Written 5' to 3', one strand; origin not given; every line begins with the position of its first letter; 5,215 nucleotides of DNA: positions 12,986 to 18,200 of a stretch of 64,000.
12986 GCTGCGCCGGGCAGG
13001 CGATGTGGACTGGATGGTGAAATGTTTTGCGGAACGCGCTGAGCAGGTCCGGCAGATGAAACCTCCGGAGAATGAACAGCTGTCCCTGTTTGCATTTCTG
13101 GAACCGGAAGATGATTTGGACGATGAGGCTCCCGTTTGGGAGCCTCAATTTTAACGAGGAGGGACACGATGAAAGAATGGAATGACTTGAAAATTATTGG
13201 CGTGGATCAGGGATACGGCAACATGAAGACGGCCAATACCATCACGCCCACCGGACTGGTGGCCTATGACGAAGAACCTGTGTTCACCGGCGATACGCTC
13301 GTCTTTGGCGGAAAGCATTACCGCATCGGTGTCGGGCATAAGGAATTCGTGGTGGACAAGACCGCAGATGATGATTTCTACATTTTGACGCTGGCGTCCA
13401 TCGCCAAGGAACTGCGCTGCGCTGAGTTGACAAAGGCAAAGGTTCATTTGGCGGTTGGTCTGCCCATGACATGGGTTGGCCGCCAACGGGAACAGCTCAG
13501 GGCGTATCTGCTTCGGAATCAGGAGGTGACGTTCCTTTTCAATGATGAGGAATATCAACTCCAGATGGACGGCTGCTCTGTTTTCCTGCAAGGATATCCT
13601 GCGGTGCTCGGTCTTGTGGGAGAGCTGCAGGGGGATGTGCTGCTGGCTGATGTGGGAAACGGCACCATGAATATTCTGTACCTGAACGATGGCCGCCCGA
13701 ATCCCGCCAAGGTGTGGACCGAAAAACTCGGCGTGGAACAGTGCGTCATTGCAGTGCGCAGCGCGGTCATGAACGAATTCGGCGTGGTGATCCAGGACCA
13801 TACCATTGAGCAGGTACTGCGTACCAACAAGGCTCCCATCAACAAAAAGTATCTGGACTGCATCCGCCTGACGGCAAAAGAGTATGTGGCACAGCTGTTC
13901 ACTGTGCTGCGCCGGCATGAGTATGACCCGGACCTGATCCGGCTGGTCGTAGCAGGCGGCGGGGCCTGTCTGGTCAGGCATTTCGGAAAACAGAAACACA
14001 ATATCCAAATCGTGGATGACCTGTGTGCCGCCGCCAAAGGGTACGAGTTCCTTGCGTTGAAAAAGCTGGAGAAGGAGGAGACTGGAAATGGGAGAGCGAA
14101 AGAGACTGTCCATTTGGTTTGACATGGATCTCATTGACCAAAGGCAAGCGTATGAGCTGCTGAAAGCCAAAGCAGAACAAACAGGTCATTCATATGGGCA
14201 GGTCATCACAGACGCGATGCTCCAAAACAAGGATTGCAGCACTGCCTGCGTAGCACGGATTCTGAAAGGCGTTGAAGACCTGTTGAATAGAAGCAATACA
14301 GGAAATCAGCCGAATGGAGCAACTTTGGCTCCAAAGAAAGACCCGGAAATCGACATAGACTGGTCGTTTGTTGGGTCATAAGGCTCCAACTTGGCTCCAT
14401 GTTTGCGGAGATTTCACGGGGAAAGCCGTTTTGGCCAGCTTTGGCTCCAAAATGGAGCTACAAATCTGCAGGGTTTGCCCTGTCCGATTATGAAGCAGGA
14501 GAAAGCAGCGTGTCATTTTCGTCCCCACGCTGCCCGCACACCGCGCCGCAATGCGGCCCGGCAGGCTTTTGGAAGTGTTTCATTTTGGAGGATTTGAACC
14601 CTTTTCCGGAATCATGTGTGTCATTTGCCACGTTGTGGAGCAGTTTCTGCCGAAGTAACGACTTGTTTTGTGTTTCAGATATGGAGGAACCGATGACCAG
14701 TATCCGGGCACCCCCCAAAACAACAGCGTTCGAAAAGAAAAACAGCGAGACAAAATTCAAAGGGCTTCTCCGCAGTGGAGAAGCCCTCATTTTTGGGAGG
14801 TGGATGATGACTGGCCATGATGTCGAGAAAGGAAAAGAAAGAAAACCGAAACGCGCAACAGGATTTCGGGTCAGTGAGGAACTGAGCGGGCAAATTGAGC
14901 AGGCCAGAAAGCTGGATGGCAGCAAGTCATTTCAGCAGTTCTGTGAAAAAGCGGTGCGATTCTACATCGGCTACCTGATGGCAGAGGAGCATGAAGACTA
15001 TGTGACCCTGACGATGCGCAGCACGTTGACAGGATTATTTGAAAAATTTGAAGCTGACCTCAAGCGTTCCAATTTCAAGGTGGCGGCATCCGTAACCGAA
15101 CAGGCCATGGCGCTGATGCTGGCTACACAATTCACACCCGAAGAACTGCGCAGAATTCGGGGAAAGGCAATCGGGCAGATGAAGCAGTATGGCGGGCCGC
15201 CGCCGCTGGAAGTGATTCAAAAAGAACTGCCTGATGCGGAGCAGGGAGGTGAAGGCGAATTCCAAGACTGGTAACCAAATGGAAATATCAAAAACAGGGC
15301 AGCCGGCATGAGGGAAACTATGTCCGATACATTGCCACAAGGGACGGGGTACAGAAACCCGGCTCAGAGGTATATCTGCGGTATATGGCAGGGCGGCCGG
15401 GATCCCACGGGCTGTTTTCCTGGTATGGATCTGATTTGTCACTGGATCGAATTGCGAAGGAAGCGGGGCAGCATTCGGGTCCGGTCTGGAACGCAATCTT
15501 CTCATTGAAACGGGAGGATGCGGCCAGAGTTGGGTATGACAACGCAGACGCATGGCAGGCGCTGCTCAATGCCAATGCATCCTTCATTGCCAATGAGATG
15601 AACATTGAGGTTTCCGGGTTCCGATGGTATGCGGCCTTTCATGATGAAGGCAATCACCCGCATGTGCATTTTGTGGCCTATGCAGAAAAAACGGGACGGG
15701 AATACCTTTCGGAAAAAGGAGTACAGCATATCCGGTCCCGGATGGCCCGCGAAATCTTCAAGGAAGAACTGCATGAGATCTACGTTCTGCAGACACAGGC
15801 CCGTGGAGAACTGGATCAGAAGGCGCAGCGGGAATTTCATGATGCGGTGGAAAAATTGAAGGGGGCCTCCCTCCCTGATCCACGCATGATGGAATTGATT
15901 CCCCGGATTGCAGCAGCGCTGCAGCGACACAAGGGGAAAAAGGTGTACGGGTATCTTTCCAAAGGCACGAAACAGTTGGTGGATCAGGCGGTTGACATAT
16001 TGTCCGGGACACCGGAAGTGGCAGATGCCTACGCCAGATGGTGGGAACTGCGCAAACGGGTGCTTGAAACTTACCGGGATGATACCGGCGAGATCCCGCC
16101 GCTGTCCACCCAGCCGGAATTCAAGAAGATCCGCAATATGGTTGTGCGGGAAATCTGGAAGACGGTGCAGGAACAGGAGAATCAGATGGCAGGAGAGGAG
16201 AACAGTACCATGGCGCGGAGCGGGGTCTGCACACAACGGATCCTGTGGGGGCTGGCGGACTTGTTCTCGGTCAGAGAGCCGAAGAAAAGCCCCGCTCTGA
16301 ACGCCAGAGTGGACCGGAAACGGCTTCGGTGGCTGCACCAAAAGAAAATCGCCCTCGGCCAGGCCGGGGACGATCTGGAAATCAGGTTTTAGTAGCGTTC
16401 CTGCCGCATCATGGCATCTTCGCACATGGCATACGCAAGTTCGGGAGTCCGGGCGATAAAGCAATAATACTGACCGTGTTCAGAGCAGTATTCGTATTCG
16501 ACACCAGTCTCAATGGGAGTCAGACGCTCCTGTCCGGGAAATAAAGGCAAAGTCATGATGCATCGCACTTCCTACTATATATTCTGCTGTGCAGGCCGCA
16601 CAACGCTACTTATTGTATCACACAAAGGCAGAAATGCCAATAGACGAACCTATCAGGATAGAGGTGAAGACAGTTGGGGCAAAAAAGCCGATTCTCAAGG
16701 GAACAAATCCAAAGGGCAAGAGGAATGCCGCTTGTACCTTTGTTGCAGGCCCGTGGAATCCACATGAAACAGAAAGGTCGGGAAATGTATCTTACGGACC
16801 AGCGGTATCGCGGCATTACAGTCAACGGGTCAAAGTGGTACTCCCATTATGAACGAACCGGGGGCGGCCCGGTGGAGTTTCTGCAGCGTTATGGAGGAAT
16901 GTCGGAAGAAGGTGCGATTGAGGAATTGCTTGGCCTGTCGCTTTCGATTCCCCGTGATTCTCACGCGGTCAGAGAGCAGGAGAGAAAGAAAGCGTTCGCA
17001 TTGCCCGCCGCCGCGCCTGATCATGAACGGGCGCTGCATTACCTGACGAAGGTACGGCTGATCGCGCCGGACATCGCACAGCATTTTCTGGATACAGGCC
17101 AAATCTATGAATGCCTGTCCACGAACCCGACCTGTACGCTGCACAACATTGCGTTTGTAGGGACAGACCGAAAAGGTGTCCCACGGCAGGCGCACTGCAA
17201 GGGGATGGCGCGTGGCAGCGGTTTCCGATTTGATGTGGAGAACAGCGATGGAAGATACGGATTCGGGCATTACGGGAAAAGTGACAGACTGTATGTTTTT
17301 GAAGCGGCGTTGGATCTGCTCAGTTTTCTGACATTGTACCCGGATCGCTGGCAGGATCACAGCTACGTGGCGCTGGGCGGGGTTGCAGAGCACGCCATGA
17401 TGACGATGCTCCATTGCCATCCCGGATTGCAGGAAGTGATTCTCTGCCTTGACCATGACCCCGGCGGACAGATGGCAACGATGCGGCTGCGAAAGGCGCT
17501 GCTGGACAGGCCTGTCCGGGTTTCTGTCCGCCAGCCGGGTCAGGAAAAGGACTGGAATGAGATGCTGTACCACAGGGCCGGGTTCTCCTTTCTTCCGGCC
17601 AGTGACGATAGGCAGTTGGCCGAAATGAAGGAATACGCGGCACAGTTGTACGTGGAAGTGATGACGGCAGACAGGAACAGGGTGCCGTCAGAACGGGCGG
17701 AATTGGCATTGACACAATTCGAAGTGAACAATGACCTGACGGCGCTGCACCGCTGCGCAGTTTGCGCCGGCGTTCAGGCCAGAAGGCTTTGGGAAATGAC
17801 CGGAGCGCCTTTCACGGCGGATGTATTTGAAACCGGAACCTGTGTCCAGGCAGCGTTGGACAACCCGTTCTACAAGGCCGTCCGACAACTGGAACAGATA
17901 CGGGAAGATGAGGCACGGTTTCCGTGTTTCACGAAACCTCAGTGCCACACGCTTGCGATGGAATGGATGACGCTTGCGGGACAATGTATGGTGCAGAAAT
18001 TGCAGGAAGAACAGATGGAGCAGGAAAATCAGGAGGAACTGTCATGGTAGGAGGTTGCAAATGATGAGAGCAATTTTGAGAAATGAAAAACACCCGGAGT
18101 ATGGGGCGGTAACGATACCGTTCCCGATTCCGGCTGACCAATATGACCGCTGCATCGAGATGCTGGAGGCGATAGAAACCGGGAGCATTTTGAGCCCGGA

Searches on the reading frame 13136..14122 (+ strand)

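Call 67: search_protein_families(library=pfam, proteins=[window:13136-14122:+], max_evalue=0.0001)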
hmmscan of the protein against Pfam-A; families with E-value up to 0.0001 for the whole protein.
window:13136-14122:+ (328 aa): 1 family
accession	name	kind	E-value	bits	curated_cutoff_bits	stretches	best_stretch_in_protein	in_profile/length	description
PF17989.7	ALP_N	-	2.5e-10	41.2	26.3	1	22-154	1-147/148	Actin like proteins N terminal domain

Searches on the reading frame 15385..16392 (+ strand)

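Call 67: search_protein_families(library=pfam, proteins=[window:15385-16392:+], max_evalue=0.0001)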
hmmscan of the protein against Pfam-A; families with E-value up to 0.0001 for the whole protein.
window:15385-16392:+ (335 aa): 1 family
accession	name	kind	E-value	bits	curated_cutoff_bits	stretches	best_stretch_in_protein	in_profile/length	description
PF18555.7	MobL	-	3.8e-28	99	28.5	1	25-271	85-350/383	MobL relaxases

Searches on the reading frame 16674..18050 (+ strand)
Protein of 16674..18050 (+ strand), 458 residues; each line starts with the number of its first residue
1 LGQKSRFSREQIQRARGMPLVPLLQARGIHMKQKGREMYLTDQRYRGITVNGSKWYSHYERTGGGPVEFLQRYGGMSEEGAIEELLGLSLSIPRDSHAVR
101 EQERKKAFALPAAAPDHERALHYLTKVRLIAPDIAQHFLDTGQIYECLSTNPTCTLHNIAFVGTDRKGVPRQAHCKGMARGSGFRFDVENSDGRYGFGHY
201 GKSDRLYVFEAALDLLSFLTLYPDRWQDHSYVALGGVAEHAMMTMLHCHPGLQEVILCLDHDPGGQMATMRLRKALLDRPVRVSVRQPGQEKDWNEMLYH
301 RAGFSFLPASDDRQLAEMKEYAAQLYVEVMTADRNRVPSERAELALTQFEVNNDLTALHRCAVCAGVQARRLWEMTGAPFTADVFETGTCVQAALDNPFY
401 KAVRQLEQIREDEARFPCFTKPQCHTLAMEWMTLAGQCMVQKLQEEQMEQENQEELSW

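Call 67: search_protein_families(library=pfam, proteins=[window:16674-18050:+], max_evalue=0.0001)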
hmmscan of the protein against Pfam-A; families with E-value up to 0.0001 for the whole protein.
window:16674-18050:+ (458 aa): 4 families
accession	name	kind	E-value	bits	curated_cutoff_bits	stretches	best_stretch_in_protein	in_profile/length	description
PF13155.12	Toprim_2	-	1.8e-17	63.9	22.1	1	207-298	1-88/88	Toprim-like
PF13154.11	DUF3991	-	2.1e-10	41.3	24.5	1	122-202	1-73/74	Protein of unknown function (DUF3991)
PF13362.12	Toprim_3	-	8.1e-06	26.6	27.2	1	206-299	2-90/95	Toprim domain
PF13662.12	Toprim_4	-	5.1e-05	23.9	25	0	245-285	46-83/85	Toprim domain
